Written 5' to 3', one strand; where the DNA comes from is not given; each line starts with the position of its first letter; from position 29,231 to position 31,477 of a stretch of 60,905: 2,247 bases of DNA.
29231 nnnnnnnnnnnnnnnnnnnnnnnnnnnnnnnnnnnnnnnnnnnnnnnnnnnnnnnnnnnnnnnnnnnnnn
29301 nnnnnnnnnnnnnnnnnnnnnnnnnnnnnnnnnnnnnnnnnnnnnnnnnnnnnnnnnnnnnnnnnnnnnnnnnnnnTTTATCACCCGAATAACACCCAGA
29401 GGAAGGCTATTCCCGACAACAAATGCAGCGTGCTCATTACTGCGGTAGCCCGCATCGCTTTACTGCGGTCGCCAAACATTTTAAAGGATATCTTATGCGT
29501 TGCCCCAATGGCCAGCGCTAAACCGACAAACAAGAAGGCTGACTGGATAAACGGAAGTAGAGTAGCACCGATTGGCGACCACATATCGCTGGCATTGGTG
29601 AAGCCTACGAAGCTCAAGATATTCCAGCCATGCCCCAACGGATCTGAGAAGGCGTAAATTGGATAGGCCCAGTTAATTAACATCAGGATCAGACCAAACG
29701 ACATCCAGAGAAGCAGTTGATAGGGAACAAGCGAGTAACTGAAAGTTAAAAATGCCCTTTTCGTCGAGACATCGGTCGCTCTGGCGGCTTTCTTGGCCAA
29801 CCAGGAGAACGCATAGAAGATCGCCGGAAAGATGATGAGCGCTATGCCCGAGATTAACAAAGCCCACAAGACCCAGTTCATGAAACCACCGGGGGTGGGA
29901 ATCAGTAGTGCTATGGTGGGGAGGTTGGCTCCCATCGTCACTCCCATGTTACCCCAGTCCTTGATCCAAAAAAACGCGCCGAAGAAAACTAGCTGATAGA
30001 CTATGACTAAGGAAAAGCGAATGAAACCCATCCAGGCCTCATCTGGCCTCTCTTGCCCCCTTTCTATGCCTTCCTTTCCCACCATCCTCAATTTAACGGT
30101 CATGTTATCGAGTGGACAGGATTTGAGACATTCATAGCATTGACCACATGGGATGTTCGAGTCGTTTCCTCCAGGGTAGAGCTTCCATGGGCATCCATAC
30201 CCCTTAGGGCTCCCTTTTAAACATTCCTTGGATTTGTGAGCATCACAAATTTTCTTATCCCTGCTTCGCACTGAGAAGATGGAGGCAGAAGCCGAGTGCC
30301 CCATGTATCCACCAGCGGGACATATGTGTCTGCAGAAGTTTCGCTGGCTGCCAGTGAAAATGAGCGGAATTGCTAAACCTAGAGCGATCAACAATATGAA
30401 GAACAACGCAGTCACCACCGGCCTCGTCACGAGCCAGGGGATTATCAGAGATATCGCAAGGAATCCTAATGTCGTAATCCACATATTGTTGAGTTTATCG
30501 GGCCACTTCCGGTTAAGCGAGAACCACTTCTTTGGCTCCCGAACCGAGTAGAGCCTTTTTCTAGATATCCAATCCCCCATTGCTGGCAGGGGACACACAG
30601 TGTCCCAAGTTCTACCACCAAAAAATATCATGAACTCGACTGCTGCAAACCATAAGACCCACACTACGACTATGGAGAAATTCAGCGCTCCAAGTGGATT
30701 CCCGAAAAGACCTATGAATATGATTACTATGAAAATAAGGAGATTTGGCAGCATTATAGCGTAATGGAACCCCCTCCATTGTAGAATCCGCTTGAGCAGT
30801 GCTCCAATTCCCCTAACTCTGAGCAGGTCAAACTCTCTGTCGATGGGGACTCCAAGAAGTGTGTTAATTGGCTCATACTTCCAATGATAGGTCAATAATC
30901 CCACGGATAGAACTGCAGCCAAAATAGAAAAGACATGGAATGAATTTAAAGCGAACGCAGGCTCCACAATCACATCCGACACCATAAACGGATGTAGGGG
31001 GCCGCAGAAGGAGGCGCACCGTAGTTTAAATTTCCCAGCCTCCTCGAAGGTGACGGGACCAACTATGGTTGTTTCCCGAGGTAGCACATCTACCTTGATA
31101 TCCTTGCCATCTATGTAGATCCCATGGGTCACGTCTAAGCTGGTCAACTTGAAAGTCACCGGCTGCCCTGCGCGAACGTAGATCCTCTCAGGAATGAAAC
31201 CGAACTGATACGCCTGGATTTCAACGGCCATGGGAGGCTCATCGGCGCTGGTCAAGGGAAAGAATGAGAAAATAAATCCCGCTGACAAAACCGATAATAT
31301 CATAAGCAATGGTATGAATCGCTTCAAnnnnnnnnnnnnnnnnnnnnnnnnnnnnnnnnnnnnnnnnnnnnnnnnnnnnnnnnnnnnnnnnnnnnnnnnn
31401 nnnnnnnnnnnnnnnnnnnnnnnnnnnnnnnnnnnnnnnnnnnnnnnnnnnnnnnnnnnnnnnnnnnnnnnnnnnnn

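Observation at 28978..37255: Tat-exported NarGH-like molybdoenzyme with a copper/polyferredoxin electron-transfer module instead of a haem-b gamma subunit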

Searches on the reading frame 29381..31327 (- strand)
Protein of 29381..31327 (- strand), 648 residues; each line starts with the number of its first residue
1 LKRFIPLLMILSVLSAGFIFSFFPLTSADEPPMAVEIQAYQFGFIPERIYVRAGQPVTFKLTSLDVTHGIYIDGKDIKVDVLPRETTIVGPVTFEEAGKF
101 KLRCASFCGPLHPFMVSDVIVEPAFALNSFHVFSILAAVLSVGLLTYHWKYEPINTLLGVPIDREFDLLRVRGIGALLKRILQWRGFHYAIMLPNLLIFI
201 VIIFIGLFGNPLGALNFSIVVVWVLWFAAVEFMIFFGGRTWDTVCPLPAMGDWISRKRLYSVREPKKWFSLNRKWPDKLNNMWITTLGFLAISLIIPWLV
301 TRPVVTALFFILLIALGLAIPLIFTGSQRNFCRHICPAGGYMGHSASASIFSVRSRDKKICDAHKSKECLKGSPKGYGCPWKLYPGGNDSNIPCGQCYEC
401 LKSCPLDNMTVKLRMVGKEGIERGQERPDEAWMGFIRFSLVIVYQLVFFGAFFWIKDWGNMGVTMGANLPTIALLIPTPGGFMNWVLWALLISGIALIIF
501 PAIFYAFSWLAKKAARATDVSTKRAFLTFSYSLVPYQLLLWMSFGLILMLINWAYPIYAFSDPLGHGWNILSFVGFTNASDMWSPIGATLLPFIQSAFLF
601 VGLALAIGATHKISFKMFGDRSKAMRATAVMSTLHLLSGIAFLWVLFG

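Call 7: search_protein_families(library=pfam, proteins=[window:29381-31327:-], max_evalue=0.01)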
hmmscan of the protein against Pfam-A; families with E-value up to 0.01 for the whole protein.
window:29381-31327:- (648 aa): 4 families
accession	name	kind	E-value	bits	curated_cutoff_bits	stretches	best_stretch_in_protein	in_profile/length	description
PF00116.26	COX2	-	0.00066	20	22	1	45-116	44-114/120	Cytochrome C oxidase subunit II, periplasmic domain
PF13473.12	Cupredoxin_1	-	0.0011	19.3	27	1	19-105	9-93/104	Cupredoxin-like domain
PF12801.12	Fer4_5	-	0.0021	18.4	22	1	221-258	3-43/48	4Fe-4S binding domain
PF13187.11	Fer4_9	-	0.0075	16.7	27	0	332-406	8-49/52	4Fe-4S dicluster domain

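Call 8: search_protein_families(library=ncbifam, proteins=[window:29381-31327:-], max_evalue=0.01)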
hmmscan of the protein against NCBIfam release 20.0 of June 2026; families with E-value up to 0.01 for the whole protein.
window:29381-31327:- (648 aa): 8 families
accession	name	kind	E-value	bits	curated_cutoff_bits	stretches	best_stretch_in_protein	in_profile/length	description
TIGR02866.1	CoxB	equivalog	3.1e-11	43.2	147.7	1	47-123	118-193/202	cytochrome c oxidase subunit II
NF050117.1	aa3_CtaC_Actin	exception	9e-11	41.5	250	1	49-119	161-230/244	aa3-type cytochrome oxidase subunit II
NF052460.1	L-NosZ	equivalog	6.7e-10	38.1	700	1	29-122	375-479/480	clade III lactonase-type nitrous-oxide reductase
TIGR04246.1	nitrous_NosZ_Gp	equivalog_domain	4.1e-08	32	625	1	42-123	494-578/578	Sec-dependent nitrous-oxide reductase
NF041074.2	quin_ox_SoxA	equivalog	5.1e-06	26.4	110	1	35-117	64-149/154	proton pump complex quinol oxidase subunit SoxA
NF007013.0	PRK09477.1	equivalog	1.8e-05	24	234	1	282-415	147-280/286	quinol dehydrogenase ferredoxin subunit NapH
TIGR04244.1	nitrous_NosZ_RR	equivalog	2.3e-05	23.2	625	1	43-122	545-627/627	TAT-dependent nitrous-oxide reductase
TIGR02163.1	napH_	subfamily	2.6e-05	23.9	213.05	1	231-409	71-251/255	NapH/MauN family ferredoxin-type protein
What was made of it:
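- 29381..31327 (-): Fusion protein, 648 aa. It has a signal-anchor, an outward-facing CuA cupredoxin domain, a NapH-like 4-TM core with a cytoplasmic Fe-S loop, and a 5-TM C-terminal extension. COX2, Cupredoxin_1, Fer4_5 and NapH hits (calls 7, 8).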

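Call 9: find_homologous_proteins(query=window:29381-31327:-, max_evalue=0.001)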
Query window:29381-31327:- (648 aa): 80 proteins with E <= 0.001 among 8000 candidates.
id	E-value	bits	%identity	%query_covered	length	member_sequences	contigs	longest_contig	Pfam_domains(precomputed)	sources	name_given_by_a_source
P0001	0.0e+0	1496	100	100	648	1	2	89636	-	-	-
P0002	0.0e+0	1205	77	100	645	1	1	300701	PF12801.13,PF00116.27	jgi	jgi:plastocyanin/ferredoxin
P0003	6.6e-252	856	58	96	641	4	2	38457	PF12801.13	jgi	jgi:polyferredoxin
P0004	1.3e-241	822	55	100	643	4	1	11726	PF12801.13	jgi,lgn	-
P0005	3.3e-241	821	56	96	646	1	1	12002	PF12801.13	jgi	jgi:polyferredoxin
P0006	1.2e-240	819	58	96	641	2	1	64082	PF12801.13,PF00116.27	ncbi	-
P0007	3.8e-239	814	56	97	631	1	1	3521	PF12801.13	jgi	-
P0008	4.5e-239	814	56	99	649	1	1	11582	PF12801.13,PF13473.13,PF00116.27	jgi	jgi:polyferredoxin/plastocyanin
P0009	7.1e-239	813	54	99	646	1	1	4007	PF12801.13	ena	-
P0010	6.0e-238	810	57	95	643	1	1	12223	PF12801.13,PF13473.13,PF00116.27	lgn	-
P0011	1.3e-237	809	55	99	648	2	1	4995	PF12801.13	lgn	-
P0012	1.7e-234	798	54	95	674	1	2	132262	PF12801.13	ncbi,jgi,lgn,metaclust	jgi:polyferredoxin|metaclust:\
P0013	2.3e-234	798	54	95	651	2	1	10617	PF12801.13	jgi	-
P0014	1.1e-233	796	55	96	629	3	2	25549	PF13473.13,PF00116.27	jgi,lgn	jgi:plastocyanin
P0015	2.5e-233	795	54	100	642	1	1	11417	PF12801.13,PF00116.27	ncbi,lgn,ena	-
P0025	4.6e-220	751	52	95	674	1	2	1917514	-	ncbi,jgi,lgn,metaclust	jgi:ferredoxin|metaclust:\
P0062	4.4e-91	325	35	74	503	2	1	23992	PF12801.13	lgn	-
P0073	8.7e-63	231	32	73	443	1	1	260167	PF12801.13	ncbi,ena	-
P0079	1.7e-44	171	36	38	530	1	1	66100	PF12801.13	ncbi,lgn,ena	-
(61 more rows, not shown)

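Call 10: find_encoding_contigs(protein=P0025, flank=10000, max_places=2)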
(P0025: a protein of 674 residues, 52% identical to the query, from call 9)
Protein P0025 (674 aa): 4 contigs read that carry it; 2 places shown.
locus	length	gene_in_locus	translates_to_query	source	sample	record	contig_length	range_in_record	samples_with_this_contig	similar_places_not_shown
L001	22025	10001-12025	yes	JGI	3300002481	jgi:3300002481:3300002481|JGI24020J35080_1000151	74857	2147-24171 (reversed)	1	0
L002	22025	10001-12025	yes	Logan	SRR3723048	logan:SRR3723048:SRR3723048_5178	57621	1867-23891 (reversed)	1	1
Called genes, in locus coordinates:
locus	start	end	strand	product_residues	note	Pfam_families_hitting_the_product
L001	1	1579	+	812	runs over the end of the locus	PF01578:Cytochrom_C_asm, PF16327:CcmF_C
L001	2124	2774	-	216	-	PF01209:Ubie_methyltran, PF13489:Methyltransf_23, PF13649:Methyltransf_25, PF13847:Methyltransf_31, PF08241:Methyltransf_11, PF08242:Methyltransf_12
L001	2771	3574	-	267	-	PF04140:ICMT, PF04191:PEMT (weak)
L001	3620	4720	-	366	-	PF01266:DAO (faint), PF05834:Lycopene_cycl (faint), PF22578:GGR_cat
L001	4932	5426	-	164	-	PF00034:Cytochrom_C, PF13442:Cytochrome_CBB3 (weak)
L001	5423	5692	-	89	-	PF09851:SHOCT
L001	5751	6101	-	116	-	PF09851:SHOCT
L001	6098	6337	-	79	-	PF09851:SHOCT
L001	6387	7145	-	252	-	-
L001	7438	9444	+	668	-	-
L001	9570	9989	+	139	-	-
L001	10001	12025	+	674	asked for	-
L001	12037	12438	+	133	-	PF13473:Cupredoxin_1, PF00116:COX2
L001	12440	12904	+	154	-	-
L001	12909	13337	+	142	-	PF13473:Cupredoxin_1, PF00127:Copper-bind (weak)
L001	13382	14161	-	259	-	-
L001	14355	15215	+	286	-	PF21686:LigD_Prim-Pol, PF01896:DNA_primase_S (weak)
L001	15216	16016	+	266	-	PF02735:Ku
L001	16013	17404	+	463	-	PF01068:DNA_ligase_A_M, PF01331:mRNA_cap_enzyme (faint), PF04679:DNA_ligase_A_C, PF13298:LigD_N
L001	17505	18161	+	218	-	PF13728:TraF (faint), PF14595:Thioredoxin_9 (faint), PF23357:DUF7088 (faint), PF00462:Glutaredoxin (faint), PF13192:Thioredoxin_3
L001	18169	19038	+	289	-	PF01913:FTR, PF02741:FTR_C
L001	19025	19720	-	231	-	PF01694:Rhomboid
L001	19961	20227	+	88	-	-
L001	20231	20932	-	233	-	PF00005:ABC_tran, PF13304:AAA_21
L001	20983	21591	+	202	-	PF02517:Rce1-like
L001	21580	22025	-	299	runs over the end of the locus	-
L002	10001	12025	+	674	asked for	-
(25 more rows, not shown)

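Call 11: find_encoding_contigs(protein=P0001, flank=10000, max_places=3)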
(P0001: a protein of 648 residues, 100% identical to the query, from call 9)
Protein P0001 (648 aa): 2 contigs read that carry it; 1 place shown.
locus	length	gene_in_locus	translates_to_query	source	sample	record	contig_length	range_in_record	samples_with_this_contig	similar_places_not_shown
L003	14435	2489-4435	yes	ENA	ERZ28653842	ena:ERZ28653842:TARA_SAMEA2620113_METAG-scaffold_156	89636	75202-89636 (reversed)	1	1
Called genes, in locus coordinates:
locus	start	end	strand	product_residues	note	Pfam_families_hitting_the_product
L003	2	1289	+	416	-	PF12838:Fer4_7 (faint), PF13187:Fer4_9 (faint), PF12797:Fer4_2 (faint), PF13237:Fer4_10 (weak), PF13247:Fer4_11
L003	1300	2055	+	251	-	PF02613:Nitrate_red_del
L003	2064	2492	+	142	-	-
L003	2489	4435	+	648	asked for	-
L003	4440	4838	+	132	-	PF13473:Cupredoxin_1, PF00116:COX2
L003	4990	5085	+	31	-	-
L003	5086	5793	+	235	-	-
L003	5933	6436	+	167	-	PF01842:ACT (faint), PF26798:ACT_10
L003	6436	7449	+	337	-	PF00742:Homoserine_dh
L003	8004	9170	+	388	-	PF13662:Toprim_4 (weak)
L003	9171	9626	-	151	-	PF00583:Acetyltransf_1, PF13673:Acetyltransf_10, PF13508:Acetyltransf_7, PF08445:FR47 (weak)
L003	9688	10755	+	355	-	PF26356:Pelota_N, PF03464:eRF1_2, PF03465:eRF1_3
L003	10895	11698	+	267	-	PF00149:Metallophos, PF12850:Metallophos_2 (weak)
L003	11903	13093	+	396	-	PF07992:Pyr_redox_2 (faint), PF21688:FAD-depend_C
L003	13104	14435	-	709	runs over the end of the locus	PF00270:DEAD, PF04851:ResIII, PF21210:RNA_helicase_helical, PF00271:Helicase_C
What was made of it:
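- Tried and rejected: A second assembly breaks at the alpha/beta border (call 11), which raised the possibility.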

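Call 13: search_protein_families(library=ncbifam, proteins=[L001:7438-9444:+, L001:9570-9989:+, L001:12037-12438:+, L001:12440-12904:+, L001:12909-13337:+, L001:6387-7145:-, L001:13382-14161:-], max_evalue=0.01)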
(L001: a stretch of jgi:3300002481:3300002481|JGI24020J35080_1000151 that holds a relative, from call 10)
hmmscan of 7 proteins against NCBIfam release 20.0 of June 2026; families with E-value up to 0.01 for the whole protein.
L001:7438-9444:+ (668 aa): 0 families

L001:9570-9989:+ (139 aa): 0 families

L001:12037-12438:+ (133 aa): 10 families
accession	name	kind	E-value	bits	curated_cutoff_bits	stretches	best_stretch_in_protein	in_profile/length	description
TIGR04246.1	nitrous_NosZ_Gp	equivalog_domain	7.6e-18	64.1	625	1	40-131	484-577/578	Sec-dependent nitrous-oxide reductase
NF052460.1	L-NosZ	equivalog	7.4e-14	51.1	700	1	38-132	378-480/480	clade III lactonase-type nitrous-oxide reductase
TIGR04244.1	nitrous_NosZ_RR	equivalog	5.7e-13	48.3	625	1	48-131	541-627/627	TAT-dependent nitrous-oxide reductase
TIGR03096.1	nitroso_cyanin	equivalog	1.8e-11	44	142.85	1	54-121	59-126/135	nitrosocyanin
TIGR02866.1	CoxB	equivalog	2.9e-11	43.3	147.7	1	54-132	116-193/202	cytochrome c oxidase subunit II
NF050117.1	aa3_CtaC_Actin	exception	2.2e-07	30.4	250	1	55-128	158-230/244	aa3-type cytochrome oxidase subunit II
NF041074.2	quin_ox_SoxA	equivalog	3.9e-06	26.8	110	1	40-130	61-153/154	proton pump complex quinol oxidase subunit SoxA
TIGR02376.1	Cu_nitrite_red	equivalog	0.00015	21.3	296.3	1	77-131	88-145/326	copper-containing nitrite reductase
TIGR02375.1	pseudoazurin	equivalog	0.00032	20.4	109.85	1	52-115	11-74/116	pseudoazurin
TIGR02657.1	amicyanin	equivalog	0.0036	17.7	110.2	1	55-131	10-83/83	amicyanin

L001:12440-12904:+ (154 aa): 0 families

L001:12909-13337:+ (142 aa): 4 families
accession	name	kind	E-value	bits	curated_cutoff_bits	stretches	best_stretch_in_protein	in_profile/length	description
TIGR02657.1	amicyanin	equivalog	4.3e-06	27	110.2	1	68-140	7-81/83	amicyanin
TIGR02656.1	cyanin_plasto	equivalog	0.00028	21.3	87.85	1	67-140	12-97/99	plastocyanin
TIGR02375.1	pseudoazurin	equivalog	0.0043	16.8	109.85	1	69-136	12-81/116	pseudoazurin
NF041193.1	lipo_SP0191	subfamily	0.0088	16.1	75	0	1-53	1-42/190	SP0191 family lipoprotein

L001:6387-7145:- (252 aa): 0 families

L001:13382-14161:- (259 aa): 0 families

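Call 15: find_related_loci(query=A1, collection=genome_contigs, flank=10000)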
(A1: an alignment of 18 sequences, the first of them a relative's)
Query A1 (648 aa) in genome_contigs; peptide patterns used: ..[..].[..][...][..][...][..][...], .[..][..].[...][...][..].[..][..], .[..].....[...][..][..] (x = any residue, [..] = any of these).
319 stretches matched a pattern; 254 encode a relative of the query (tblastn E <= 1e-3); the best 80 are kept; 79 distinct loci.
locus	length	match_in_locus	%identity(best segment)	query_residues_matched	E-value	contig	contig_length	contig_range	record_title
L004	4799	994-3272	54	35-648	0e+0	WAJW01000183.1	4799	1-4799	MAG: Archaeoglobaceae archaeon isolate S009_4_esom k151_66600, whole genome shotgun sequence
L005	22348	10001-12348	53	4-648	0e+0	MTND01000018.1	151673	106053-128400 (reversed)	MAG: Archaeoglobi archaeon JdFR-42 JGI24020J35080_1000050, whole genome shotgun sequence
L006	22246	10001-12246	55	25-648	0e+0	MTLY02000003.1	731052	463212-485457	MAG: Candidatus Hecatella orcuttiae isolate JdFR-11 NRA7_48_8_length_731052_cov_237, whole genome shotgun sequence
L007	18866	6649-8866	55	36-648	0e+0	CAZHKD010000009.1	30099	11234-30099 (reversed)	MAG TPA_asm: uncultured archaeon isolate SRP216583_co2_132 genome assembly, contig: NODE_885_length_30099_cov_32.255692,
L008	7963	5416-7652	53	4-648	0e+0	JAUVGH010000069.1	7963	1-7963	MAG: Methanomassiliicoccales archaeon isolate CSMAG_371 CSMAG_371_k141_1662823_length_7963_cov_10.0000, whole genome sho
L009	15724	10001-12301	54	4-648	0e+0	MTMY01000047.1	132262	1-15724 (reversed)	MAG: Archaeoglobus sp. JdFR-37 JGI24020J35080_1000067, whole genome shotgun sequence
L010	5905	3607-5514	54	4-648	0e+0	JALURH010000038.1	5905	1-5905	MAG: Thermofilaceae archaeon isolate S146_metabat2_scaf2bin.035_VB S146_NODE_14131_length_5905_cov_2.112323, whole genom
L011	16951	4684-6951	54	23-646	0e+0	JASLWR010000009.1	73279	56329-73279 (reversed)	MAG: Thermoplasmatota archaeon isolate ETNP2_MAG_1 NODE_9_length_73279_cov_5.995519, whole genome shotgun sequence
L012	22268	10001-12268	54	23-646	0e+0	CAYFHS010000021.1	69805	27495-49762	MAG TPA_asm: uncultured archaeon isolate ERP003628_co1_33 genome assembly, contig: NODE_50_length_69805_cov_12.432301, w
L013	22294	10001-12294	52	3-648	0e+0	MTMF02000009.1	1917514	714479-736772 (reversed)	MAG: Candidatus Hydrothermarchaeum profundi isolate JdFR-18 NRA7_48_1_length_1917514_cov_72, whole genome shotgun sequen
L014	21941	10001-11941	48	7-645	0e+0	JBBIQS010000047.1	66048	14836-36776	MAG: Myxococcales bacterium isolate SLF170214_bin_331 NODE_276_length_66048_cov_4.66801, whole genome shotgun sequence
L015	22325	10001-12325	51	4-648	0e+0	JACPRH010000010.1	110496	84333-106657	MAG: Thaumarchaeota archaeon isolate NC_groundwater_674_Ag_B-0.1um_49_231 B_1_S1_Biohub_coassembly_k141_134900, whole ge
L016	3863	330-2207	48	29-648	0e+0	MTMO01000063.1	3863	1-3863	MAG: Archaeoglobus sp. JdFR-27 JGI24020J35080_1006122, whole genome shotgun sequence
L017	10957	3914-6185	50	25-648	0e+0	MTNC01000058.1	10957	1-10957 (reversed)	MAG: Archaeoglobus sp. JdFR-41 JGI24020J35080_1001733, whole genome shotgun sequence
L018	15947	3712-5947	46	30-648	1e-180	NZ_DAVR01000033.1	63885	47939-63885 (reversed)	MAG: Archaeoglobus sp. UBA230 UBA230_contig_2, whole genome shotgun sequence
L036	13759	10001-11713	33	35-627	6e-102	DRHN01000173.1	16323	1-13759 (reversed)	MAG TPA_asm: Spirochaetes bacterium isolate HyVt-370 HyVt-370_k145_33186, whole genome shotgun sequence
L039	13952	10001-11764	34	34-625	1e-100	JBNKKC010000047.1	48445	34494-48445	MAG: Desulfobacteraceae bacterium isolate H1H2.bin.5.orig k141_1338297, whole genome shotgun sequence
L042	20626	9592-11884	34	23-648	4e-98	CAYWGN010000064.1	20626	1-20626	MAG TPA_asm: uncultured Desulfobacula sp. isolate binchicken_co243_219 genome assembly, contig: NODE_1980_length_20626_c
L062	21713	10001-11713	34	35-624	8e-95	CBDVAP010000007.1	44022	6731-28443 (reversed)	MAG TPA_asm: uncultured bacterium isolate SRR22302374_metabat2_57 genome assembly, contig: ERZ26661914.319, whole genome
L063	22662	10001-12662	36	8-634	4e-95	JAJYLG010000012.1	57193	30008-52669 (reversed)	MAG: Chloroflexi bacterium isolate DBS2-1.bin66 NODE_897_length_57193_cov_1.975695, whole genome shotgun sequence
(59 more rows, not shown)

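Call 19: find_encoding_contigs(protein=P0002, flank=10000, max_places=2)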
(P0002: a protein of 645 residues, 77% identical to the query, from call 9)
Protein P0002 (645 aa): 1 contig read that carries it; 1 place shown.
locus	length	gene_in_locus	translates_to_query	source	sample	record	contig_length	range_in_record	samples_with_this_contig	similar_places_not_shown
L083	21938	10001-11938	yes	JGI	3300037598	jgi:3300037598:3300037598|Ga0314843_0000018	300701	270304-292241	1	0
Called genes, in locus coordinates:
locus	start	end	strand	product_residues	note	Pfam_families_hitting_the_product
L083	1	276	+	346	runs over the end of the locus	PF00037:Fer4 (faint), PF13237:Fer4_10 (weak), PF04422:FrhB_FdhB_N, PF04432:FrhB_FdhB_C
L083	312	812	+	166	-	PF01947:Rv2949c-like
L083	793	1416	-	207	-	-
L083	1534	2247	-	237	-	PF01209:Ubie_methyltran, PF05148:Methyltransf_8 (faint), PF13489:Methyltransf_23, PF13847:Methyltransf_31, PF08241:Methyltransf_11, PF08242:Methyltransf_12, PF13649:Methyltransf_25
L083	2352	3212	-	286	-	PF00348:polyprenyl_synt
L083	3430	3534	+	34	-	-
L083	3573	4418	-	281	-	PF01040:UbiA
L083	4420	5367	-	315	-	PF04055:Radical_SAM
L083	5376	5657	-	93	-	PF05402:PqqD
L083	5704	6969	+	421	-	PF24374:DUF7530, PF01243:PNPOx_N, PF12900:Pyridox_ox_2 (weak)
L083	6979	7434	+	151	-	PF01243:PNPOx_N, PF12900:Pyridox_ox_2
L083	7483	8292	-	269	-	PF24038:DUF7347, PF06271:RDD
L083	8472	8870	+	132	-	PF13473:Cupredoxin_1, PF07731:Cu-oxidase_2 (faint), PF00127:Copper-bind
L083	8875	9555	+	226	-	-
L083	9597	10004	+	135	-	-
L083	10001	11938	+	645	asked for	PF00116:COX2 (weak), PF12801:Fer4_5 (weak)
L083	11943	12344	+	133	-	PF13473:Cupredoxin_1 (weak), PF00116:COX2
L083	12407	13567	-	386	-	PF00890:FAD_binding_2 (weak), PF01266:DAO, PF01946:Thi4 (faint), PF07992:Pyr_redox_2 (faint), PF13450:NAD_binding_8 (weak), PF13738:Pyr_redox_3 (faint)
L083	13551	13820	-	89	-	PF17806:SO_alpha_A3, PF04324:Fer2_BFD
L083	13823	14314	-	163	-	PF14697:Fer4_21, PF12837:Fer4_6 (faint), PF12838:Fer4_7, PF13187:Fer4_9 (weak), PF13237:Fer4_10 (weak), PF12797:Fer4_2 (weak), PF00037:Fer4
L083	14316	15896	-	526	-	PF13510:Fer2_4, PF01262:AlaDh_PNT_C (weak), PF00070:Pyr_redox (weak), PF03486:HI0933_like, PF07992:Pyr_redox_2, PF12831:FAD_oxidored, PF13450:NAD_binding_8, PF13738:Pyr_redox_3, +4 more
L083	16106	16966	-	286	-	PF03916:NrfD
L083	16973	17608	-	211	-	PF12838:Fer4_7 (weak), PF13183:Fer4_8 (faint), PF13237:Fer4_10 (weak), PF13247:Fer4_11, PF12838:Fer4_7 (weak), PF00037:Fer4 (weak), PF12797:Fer4_2 (weak), PF12837:Fer4_6, +1 more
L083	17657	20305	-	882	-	PF00384:Molybdopterin, PF01568:Molydop_binding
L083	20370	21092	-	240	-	PF13549:ATP-grasp_5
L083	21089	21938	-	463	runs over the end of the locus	PF02629:CoA_binding, PF13380:CoA_binding_2, PF13607:Succ_CoA_lig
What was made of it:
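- The closest relative, L083, lacks it (call 19).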
